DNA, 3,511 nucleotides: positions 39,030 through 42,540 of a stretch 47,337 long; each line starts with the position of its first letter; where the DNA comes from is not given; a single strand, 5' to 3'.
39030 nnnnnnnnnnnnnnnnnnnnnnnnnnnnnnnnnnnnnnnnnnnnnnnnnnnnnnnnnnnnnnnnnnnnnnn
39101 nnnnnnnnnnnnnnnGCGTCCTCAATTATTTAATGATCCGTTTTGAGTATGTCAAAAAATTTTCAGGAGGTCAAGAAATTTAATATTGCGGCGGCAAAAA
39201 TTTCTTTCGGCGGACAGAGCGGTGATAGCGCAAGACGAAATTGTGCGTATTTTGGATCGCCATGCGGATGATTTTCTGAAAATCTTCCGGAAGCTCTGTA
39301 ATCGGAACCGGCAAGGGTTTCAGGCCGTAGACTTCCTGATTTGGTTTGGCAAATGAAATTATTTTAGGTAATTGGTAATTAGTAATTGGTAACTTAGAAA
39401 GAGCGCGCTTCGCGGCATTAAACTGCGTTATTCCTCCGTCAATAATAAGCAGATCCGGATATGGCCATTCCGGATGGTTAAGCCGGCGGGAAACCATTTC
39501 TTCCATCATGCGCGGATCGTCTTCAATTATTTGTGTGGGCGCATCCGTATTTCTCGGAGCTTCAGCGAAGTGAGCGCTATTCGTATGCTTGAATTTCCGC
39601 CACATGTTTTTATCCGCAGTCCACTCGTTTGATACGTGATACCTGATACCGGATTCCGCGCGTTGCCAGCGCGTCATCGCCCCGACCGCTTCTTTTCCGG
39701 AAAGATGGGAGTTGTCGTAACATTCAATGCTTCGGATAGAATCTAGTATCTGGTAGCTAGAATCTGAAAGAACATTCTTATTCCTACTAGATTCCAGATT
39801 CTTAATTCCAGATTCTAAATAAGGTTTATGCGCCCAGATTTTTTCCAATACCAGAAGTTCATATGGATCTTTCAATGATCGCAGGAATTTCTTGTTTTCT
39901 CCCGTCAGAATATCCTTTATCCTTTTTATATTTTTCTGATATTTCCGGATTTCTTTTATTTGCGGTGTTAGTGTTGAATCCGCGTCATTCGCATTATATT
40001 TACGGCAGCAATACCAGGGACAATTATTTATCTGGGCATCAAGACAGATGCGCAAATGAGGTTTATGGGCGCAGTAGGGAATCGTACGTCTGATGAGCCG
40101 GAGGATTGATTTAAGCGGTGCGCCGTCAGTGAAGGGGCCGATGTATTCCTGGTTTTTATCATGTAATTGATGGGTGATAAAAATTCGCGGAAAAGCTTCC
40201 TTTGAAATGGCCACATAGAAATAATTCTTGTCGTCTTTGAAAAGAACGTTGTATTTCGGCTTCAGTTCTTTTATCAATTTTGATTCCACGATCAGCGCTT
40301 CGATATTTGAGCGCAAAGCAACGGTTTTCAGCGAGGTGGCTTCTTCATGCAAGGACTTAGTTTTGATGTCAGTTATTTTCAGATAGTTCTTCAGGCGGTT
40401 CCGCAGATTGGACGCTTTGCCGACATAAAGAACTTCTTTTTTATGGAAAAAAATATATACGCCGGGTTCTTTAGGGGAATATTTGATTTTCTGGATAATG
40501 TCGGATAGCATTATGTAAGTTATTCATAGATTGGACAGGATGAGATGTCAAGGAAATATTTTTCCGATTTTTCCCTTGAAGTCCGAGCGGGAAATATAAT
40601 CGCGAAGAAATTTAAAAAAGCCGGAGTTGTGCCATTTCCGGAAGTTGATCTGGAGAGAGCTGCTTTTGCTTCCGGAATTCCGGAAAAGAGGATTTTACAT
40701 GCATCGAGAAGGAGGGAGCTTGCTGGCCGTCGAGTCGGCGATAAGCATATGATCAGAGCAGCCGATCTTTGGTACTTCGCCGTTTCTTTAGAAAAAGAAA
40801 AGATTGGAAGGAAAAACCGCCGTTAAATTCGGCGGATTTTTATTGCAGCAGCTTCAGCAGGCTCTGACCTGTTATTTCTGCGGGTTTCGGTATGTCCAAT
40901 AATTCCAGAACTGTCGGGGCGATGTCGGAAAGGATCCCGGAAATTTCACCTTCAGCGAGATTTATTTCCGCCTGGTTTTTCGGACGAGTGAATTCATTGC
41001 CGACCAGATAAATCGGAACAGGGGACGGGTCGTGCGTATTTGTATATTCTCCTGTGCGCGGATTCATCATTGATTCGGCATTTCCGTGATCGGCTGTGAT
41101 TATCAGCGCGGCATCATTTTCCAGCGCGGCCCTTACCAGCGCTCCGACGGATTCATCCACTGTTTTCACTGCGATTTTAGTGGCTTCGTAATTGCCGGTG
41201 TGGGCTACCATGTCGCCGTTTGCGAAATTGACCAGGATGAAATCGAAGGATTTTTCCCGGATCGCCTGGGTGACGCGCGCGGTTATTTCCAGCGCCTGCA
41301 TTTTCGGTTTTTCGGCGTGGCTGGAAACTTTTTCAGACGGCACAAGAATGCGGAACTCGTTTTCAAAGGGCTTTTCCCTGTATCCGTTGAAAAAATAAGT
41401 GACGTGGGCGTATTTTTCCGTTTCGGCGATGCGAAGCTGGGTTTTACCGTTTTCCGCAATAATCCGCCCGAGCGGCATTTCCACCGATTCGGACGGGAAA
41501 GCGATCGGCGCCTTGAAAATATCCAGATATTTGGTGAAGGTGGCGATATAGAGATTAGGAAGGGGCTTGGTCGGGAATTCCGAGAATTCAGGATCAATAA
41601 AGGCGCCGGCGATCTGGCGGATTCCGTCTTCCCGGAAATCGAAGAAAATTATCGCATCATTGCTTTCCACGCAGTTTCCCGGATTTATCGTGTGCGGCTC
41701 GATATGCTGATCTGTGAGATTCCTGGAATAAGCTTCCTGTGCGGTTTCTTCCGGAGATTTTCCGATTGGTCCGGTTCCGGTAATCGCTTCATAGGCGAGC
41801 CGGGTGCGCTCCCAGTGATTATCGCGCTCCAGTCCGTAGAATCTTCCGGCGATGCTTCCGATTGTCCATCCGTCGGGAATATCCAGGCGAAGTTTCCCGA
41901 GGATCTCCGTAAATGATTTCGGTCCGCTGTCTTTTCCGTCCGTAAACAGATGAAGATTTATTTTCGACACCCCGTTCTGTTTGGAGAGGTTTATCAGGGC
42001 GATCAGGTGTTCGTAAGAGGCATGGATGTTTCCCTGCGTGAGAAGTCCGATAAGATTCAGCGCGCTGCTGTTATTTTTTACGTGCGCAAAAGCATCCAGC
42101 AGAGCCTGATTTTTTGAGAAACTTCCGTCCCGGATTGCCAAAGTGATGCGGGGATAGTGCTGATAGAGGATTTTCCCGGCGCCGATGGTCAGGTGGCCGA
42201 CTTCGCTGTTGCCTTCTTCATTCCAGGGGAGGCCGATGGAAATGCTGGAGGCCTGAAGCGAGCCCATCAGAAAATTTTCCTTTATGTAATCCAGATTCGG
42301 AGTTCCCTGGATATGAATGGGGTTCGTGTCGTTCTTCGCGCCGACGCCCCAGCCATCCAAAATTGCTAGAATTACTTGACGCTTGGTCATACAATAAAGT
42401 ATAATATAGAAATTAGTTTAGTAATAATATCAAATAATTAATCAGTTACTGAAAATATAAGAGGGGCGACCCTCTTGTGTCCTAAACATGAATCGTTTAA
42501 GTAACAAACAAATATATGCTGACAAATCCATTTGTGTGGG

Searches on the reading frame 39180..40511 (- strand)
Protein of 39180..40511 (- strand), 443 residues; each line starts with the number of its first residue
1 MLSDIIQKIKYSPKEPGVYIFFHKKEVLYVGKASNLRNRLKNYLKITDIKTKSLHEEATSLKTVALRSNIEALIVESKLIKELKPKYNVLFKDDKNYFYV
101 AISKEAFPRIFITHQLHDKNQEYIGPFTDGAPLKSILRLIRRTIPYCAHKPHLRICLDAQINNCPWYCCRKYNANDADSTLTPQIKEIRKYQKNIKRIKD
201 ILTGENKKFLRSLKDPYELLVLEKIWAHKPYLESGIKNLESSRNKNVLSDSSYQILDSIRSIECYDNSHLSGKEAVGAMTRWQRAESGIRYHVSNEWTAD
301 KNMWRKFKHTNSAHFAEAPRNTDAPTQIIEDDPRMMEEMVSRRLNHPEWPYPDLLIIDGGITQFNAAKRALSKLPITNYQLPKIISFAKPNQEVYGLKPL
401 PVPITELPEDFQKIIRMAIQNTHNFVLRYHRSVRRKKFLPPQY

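Call 71: search_protein_families(library=pfam, proteins=[window:39180-40511:-], max_evalue=0.00001)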
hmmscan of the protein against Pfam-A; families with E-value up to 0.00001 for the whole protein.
window:39180-40511:- (443 aa): 2 families
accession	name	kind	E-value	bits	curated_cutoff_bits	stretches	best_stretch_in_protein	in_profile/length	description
PF08459.17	UvrC_RNaseH_dom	-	4e-20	72.7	22.3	1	257-392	8-116/159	UvrC RNAse H endonuclease domain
PF01541.30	GIY-YIG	-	1.6e-10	41.6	22.6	1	16-88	2-78/78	GIY-YIG catalytic domain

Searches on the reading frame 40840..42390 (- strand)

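Call 71: search_protein_families(library=pfam, proteins=[window:40840-42390:-], max_evalue=0.00001)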
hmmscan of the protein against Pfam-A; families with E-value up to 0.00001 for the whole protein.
window:40840-42390:- (516 aa): 3 families
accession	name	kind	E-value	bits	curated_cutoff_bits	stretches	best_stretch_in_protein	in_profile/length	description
PF01676.23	Metalloenzyme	-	5.3e-68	229.7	24.3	1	5-501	2-251/252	Metalloenzyme superfamily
PF06415.18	iPGM_N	-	1.9e-54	184.8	27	1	82-288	1-215/217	BPG-independent PGAM N-terminus (iPGM_N)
PF01663.27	Phosphodiest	-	3.3e-07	30.7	23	1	360-440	137-224/342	Type I phosphodiesterase / nucleotide pyrophosphatase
